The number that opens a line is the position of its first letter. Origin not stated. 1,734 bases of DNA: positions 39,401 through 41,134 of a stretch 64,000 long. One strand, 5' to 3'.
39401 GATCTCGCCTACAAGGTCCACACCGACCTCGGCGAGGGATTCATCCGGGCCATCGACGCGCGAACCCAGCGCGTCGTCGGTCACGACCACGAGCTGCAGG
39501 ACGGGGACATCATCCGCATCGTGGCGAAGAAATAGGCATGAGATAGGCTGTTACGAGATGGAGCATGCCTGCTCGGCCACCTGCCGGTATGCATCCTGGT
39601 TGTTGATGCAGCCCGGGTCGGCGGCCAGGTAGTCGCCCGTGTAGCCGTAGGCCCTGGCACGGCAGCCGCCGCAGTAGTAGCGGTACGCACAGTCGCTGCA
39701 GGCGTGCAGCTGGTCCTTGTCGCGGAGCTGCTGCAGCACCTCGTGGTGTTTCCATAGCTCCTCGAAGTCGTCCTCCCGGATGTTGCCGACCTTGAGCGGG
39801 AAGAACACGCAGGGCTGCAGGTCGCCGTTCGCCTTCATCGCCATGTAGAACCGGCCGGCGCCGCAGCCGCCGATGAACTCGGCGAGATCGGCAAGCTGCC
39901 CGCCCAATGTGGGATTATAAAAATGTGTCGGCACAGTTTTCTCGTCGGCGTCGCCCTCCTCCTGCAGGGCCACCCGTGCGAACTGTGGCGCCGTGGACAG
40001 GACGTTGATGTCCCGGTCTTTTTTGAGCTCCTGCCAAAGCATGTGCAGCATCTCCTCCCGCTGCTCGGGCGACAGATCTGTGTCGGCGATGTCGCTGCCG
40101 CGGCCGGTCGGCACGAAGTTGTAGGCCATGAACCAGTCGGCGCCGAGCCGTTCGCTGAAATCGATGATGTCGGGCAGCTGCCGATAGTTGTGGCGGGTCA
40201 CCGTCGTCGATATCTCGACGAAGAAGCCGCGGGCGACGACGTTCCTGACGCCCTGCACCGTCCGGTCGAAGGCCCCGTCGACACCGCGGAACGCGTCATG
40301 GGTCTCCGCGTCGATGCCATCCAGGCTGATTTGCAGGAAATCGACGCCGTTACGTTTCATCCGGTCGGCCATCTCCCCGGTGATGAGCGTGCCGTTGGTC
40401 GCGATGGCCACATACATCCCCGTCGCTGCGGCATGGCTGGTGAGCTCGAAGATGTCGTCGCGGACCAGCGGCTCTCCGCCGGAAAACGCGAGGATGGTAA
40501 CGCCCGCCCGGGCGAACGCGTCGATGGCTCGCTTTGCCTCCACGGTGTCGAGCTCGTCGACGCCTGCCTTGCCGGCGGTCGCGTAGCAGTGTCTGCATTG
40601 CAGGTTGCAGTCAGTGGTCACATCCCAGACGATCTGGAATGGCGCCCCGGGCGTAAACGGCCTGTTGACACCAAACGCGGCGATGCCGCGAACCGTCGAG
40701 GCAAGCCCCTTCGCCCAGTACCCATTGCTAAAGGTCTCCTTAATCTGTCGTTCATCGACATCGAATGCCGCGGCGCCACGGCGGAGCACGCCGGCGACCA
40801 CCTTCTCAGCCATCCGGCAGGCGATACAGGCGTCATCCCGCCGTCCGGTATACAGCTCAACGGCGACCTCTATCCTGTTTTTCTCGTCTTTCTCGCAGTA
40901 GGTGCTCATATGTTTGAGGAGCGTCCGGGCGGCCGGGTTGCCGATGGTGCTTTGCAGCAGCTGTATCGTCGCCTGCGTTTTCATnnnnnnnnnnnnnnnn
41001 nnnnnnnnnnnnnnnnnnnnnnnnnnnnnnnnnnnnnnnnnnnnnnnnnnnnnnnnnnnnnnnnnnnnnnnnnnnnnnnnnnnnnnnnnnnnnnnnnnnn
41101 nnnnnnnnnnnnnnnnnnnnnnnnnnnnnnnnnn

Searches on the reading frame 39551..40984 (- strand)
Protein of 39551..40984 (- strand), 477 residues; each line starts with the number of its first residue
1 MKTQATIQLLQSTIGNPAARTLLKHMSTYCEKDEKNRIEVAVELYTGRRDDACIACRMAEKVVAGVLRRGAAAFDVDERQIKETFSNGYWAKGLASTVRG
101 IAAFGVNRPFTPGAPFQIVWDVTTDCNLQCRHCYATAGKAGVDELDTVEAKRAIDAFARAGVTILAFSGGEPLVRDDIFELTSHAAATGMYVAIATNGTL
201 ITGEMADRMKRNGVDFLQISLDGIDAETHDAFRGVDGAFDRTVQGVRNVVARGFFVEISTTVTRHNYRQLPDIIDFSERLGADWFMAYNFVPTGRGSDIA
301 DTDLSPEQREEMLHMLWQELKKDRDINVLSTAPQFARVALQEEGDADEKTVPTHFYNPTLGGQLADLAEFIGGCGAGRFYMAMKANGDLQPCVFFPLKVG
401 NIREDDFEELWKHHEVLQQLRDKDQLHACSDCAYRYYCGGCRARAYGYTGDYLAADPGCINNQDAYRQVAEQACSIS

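Call 3: search_protein_families(library=pfam, proteins=[window:39551-40984:-], max_evalue=0.01)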
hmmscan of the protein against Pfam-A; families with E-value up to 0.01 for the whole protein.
window:39551-40984:- (477 aa): 3 families
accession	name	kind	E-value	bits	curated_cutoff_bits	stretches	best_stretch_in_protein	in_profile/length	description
PF04055.27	Radical_SAM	-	1e-27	97.8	29.5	1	122-276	3-165/166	Radical SAM superfamily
PF13186.11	SPASM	-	4.6e-10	40.1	21.5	1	374-432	1-66/67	Iron-sulfur cluster-binding domain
PF13353.11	Fer4_12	-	1.5e-06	29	22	1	123-223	12-115/137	4Fe-4S single cluster domain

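Call 4: search_protein_families(library=ncbifam, proteins=[window:39551-40984:-], max_evalue=0.01)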
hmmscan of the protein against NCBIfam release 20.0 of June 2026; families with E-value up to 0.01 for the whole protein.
window:39551-40984:- (477 aa): 85 families (the best 25 are shown)
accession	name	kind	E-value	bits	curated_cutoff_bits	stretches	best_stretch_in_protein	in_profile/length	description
TIGR04545.1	rSAM_ahbD_hemeb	equivalog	1.9e-91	307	500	1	118-461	2-337/339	heme b synthase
TIGR04055.1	rSAM_NirJ2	equivalog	8.2e-91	304.9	500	1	118-462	2-325/326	putative heme d1 biosynthesis radical SAM protein NirJ2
TIGR04053.2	TIGR04053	equivalog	1.4e-78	264.7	395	1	114-460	6-363/366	TIGR04053 family radical SAM/SPASM domain-containing protein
TIGR04054.1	rSAM_NirJ1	equivalog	4.8e-68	229.5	650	1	117-460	37-381/387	putative heme d1 biosynthesis radical SAM protein NirJ1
TIGR04051.1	rSAM_NirJ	equivalog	3.3e-66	223.6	515.45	1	118-461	4-348/354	heme d1 biosynthesis radical SAM protein NirJ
TIGR04303.1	GeoRSP_rSAM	equivalog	9.7e-64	216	400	2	114-344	3-232/325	GeoRSP system radical SAM/SPASM protein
TIGR04546.1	rSAM_ahbC_deAc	equivalog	7.3e-61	206.1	650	1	118-461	41-385/390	12,18-didecarboxysiroheme deacetylase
TIGR04347.1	pseudo_SAM_Halo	equivalog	1e-60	206.1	525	1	118-462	40-386/390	TIGR04347 family pseudo-SAM/SPASM protein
TIGR03962.1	mycofact_rSAM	equivalog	2.1e-55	188.2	265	1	114-464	10-336/339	mycofactocin radical SAM maturase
TIGR04340.1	rSAM_ACGX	hypoth_equivalog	1e-42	146.6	400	1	116-461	3-339/341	radical SAM/SPASM domain protein, ACGX system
TIGR04250.1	SCM_rSAM_ScmE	equivalog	3.4e-40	138.1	400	1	119-454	6-340/358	SynChlorMet cassette radical SAM/SPASM protein ScmE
TIGR04251.1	SCM_rSAM_ScmF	equivalog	4.1e-40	138.3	400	1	117-454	5-334/353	SynChlorMet cassette radical SAM/SPASM protein ScmF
TIGR02109.1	PQQ_syn_pqqE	equivalog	6.6e-40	137.1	381.35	2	113-283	4-175/358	pyrroloquinoline quinone biosynthesis protein PqqE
NF045574.1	sacti_mat_StsB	exception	4.6e-39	134.5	625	2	117-297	97-276/466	StsB family radical SAM/SPASM domain sactipeptide maturase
TIGR03913.1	rad_SAM_trio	equivalog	1.9e-37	128.8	591.75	1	114-458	17-347/477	GDL motif peptide-associated radical SAM/SPASM maturase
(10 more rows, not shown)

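Call 5: search_solved_structures(query=window:39551-40984:-, max_evalue=0.001, show_alignments=2)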
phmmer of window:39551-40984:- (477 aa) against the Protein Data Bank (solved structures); distinct sequences matched with E-value up to 0.001: 24.
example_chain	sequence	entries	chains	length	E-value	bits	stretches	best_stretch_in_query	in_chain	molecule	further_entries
6c8v_A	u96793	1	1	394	9.9e-22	80.6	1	112-283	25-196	Coenzyme PQQ synthesis protein E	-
6efn_A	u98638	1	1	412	2.2e-18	69.6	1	113-299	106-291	Sporulation killing factor maturation protein SkfB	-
7voc_C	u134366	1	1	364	3.2e-18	69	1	126-275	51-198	Cytosylglucuronate decarboxylase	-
7vob_C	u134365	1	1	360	3.3e-18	69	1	126-275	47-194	Cytosylglucuronate decarboxylase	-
5wgg_A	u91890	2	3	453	3.3e-13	52.5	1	121-452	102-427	Radical SAM domain protein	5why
7tol_A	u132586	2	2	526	1.9e-10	43.4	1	121-293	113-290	glycerol dibiphytanyl glycerol tetraether - macrocyclic archaeol synthase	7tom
9dfu_A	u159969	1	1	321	4.7e-09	38.8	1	115-269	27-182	Radical SAM core domain-containing protein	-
9dfn_A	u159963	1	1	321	8.1e-09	38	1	115-269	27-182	Radical SAM core domain-containing protein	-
7n7i_A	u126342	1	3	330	9.6e-09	37.8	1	101-232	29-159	Viperin-like enzyme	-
5v1q_A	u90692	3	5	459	1e-08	37.7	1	61-442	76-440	Radical SAM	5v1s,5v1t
8wm2_A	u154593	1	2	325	2.6e-08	36.3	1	122-223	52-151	Fe-S radical SAM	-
7n7h_A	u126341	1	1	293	4.4e-08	35.6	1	115-248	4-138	VIPERIN-LIKE ENZYME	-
6b4c_A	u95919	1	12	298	6.7e-08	35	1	111-232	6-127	Viperin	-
9dgw_A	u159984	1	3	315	1.3e-07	34.1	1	114-232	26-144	Radical SAM core domain-containing protein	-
9dfw_A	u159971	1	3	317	1.6e-07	33.7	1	114-231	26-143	Radical SAM core domain-containing protein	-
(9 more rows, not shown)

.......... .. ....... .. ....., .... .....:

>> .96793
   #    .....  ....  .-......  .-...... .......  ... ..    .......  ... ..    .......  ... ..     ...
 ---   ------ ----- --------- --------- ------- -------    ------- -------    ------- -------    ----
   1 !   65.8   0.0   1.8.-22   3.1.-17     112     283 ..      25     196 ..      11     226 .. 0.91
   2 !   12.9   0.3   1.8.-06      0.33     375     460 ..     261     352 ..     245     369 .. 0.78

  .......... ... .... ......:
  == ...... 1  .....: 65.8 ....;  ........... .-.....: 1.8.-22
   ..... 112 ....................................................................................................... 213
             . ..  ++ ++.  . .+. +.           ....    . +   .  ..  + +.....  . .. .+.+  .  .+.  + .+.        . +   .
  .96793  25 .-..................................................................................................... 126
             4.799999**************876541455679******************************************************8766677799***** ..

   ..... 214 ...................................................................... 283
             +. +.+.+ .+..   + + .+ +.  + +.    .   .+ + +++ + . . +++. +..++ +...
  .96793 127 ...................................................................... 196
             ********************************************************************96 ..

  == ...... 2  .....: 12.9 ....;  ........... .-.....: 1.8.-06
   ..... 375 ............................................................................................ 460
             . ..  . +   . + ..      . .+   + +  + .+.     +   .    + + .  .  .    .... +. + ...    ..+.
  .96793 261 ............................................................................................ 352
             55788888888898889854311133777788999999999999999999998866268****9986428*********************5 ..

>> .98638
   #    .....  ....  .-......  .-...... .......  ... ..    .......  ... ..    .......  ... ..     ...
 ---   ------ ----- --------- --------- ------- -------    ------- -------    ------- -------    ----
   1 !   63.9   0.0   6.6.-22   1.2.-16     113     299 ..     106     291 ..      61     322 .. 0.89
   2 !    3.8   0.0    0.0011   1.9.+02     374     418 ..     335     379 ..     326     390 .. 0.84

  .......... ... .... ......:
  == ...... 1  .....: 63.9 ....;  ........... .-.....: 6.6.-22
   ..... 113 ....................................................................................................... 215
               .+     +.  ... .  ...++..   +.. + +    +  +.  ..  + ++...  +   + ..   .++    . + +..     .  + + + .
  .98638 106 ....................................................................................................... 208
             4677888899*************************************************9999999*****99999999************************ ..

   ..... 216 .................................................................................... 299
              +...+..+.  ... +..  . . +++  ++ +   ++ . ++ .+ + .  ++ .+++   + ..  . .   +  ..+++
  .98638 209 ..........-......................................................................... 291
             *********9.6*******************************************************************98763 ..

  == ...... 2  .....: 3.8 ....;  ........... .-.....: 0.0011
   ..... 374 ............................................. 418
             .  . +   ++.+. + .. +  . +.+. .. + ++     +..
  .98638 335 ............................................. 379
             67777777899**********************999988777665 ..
